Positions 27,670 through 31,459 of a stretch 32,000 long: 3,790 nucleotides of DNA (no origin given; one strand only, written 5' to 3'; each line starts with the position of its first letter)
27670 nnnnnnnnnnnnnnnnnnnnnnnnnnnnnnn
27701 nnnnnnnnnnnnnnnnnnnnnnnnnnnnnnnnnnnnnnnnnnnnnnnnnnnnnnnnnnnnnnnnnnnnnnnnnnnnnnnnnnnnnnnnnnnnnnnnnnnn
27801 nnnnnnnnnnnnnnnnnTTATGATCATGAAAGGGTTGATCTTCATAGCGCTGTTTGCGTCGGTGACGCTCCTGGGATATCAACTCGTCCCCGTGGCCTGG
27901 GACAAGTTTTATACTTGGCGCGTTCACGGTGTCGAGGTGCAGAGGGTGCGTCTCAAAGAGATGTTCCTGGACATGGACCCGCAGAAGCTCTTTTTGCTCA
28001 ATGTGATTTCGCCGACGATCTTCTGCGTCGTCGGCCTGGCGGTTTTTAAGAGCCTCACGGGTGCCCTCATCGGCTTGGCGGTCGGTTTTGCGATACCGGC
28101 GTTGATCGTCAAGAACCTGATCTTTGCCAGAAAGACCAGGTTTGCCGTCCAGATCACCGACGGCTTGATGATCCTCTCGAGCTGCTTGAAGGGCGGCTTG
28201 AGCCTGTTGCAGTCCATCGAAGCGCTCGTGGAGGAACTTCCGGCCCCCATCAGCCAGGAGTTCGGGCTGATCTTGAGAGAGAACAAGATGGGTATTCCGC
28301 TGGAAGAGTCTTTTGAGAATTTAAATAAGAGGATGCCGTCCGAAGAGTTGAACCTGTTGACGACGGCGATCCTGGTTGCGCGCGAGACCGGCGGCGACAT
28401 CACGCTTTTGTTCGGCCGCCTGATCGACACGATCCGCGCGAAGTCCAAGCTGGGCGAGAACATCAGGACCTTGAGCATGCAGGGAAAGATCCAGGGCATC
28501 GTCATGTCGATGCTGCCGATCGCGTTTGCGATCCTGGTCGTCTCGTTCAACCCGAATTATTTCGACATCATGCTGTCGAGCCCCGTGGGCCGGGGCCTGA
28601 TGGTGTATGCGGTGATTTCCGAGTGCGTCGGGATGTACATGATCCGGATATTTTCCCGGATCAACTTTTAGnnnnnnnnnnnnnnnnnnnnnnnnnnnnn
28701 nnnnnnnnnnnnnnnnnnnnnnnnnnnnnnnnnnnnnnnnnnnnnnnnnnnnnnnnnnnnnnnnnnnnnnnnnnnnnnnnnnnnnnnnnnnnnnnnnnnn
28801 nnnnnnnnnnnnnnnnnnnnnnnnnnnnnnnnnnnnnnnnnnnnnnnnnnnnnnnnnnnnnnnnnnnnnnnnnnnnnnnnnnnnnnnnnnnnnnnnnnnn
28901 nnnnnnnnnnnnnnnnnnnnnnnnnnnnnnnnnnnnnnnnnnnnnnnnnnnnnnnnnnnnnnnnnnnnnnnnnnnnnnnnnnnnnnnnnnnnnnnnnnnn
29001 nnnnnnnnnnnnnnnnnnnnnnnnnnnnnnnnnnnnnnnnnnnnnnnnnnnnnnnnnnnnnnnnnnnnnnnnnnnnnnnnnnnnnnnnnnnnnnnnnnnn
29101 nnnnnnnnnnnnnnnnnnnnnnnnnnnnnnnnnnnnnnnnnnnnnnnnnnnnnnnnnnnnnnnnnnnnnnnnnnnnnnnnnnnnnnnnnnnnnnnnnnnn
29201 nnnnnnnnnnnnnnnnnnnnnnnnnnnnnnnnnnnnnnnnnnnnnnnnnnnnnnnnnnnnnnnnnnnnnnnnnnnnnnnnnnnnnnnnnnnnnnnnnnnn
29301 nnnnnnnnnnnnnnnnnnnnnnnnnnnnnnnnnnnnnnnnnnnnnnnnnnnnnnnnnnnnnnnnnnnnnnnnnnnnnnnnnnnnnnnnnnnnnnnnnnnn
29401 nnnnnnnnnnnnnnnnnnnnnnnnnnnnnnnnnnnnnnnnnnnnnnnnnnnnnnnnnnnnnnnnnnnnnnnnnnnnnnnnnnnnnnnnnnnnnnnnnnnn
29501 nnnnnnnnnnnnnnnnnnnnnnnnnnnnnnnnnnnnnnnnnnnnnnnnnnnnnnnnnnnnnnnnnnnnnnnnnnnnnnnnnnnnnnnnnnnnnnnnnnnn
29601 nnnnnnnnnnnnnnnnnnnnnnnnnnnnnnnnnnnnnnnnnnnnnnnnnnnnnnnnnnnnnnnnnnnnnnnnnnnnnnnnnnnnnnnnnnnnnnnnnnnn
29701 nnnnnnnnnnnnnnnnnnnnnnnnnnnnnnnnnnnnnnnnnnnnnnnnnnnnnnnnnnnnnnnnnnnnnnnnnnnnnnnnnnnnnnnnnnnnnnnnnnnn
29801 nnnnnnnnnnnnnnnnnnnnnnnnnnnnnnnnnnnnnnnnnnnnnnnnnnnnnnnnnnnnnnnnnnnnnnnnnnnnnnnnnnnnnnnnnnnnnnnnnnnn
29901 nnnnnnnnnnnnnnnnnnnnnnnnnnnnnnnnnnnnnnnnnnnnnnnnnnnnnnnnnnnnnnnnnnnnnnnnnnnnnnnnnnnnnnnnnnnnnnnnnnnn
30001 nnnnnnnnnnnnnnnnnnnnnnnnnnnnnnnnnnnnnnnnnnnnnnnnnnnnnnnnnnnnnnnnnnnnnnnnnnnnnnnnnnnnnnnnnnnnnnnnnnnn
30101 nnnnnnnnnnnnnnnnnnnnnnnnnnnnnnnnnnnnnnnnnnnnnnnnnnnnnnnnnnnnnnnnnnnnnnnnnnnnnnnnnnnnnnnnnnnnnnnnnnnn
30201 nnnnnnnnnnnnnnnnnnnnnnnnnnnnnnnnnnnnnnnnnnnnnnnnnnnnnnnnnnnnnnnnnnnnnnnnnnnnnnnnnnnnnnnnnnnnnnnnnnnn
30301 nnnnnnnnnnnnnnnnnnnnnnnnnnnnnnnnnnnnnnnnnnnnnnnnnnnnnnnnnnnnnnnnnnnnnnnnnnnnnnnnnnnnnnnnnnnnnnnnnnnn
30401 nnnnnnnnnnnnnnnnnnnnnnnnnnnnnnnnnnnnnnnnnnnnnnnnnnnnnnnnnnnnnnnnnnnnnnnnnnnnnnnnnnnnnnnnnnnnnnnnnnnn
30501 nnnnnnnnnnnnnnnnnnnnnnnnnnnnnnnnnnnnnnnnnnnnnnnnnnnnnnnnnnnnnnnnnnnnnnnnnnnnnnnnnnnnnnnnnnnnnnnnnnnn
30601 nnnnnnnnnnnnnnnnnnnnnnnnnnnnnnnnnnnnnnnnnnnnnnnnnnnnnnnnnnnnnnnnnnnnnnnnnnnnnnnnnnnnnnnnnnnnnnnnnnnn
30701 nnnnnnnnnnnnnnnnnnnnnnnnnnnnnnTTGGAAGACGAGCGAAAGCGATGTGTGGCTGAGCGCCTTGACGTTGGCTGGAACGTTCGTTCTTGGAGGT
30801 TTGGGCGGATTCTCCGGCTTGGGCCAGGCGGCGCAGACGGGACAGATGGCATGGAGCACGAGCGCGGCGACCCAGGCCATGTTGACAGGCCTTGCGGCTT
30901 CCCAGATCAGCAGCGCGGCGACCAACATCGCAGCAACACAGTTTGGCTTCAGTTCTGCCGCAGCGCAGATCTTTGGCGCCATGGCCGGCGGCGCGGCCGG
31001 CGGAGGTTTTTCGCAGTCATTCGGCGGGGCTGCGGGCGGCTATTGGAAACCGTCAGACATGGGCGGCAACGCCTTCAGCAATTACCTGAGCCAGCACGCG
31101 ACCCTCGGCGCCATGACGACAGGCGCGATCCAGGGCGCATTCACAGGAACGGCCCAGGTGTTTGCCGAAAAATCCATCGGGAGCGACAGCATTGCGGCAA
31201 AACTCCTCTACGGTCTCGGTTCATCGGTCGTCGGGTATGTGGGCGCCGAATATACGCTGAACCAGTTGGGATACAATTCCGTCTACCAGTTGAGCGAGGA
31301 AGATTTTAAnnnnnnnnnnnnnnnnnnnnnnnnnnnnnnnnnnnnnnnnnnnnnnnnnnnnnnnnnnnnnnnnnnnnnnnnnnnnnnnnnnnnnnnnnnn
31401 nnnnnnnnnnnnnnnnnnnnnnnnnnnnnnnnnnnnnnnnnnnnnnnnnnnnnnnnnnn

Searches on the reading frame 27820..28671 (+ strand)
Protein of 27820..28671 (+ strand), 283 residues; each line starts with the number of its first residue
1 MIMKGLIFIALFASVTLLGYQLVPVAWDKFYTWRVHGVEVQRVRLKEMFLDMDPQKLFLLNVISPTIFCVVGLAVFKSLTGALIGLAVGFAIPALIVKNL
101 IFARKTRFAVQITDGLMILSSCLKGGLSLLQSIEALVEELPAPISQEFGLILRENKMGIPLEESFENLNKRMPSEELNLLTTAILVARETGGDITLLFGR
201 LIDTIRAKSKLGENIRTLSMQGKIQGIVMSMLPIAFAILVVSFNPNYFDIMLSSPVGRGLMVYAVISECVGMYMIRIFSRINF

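Call 11: search_protein_families(library=pfam, proteins=[window:27820-28671:+], max_evalue=1)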
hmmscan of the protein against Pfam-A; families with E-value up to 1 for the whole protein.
window:27820-28671:+ (283 aa): 1 family
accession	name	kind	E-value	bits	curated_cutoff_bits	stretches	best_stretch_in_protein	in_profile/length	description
PF00482.28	T2SSF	-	3.7e-17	62.9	25.2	1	118-241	4-124/125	Type II secretion system (T2SS), protein F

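Call 66: find_encoding_contigs(protein=window:27820-28671:+, flank=10000, max_places=3)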
Protein window:27820-28671:+ (283 aa): 2 contigs read that carry it; 2 places shown.
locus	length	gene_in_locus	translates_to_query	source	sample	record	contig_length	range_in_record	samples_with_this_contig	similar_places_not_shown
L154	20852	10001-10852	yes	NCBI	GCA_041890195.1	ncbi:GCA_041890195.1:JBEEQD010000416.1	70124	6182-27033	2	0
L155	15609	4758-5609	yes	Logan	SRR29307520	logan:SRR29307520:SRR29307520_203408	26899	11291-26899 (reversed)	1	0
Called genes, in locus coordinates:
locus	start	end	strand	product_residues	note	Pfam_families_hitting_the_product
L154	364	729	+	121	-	PF02643:DUF192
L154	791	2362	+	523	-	-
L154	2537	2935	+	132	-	-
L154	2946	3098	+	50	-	-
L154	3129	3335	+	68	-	-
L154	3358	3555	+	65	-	-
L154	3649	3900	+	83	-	-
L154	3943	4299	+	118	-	-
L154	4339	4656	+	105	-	-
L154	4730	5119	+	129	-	-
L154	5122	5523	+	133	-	-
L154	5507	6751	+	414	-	-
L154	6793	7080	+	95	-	-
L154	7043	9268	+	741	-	-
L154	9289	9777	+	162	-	-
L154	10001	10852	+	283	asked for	PF00482:T2SSF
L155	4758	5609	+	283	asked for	PF00482:T2SSF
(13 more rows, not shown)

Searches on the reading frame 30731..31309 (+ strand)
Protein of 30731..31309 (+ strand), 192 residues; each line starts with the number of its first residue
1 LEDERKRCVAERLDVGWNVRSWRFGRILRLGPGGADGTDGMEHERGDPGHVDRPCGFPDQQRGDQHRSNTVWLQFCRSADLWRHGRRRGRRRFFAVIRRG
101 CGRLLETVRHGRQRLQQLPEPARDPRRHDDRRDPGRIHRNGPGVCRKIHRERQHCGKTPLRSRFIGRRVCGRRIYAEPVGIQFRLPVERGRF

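Call 11: search_protein_families(library=pfam, proteins=[window:30731-31309:+], max_evalue=1)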
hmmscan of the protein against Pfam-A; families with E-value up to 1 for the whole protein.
window:30731-31309:+ (192 aa): 0 families

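Call 65: find_encoding_contigs(protein=window:30731-31309:+, flank=10000, max_places=3)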
Protein window:30731-31309:+ (192 aa): no gene with exactly this product is on record in the collection.
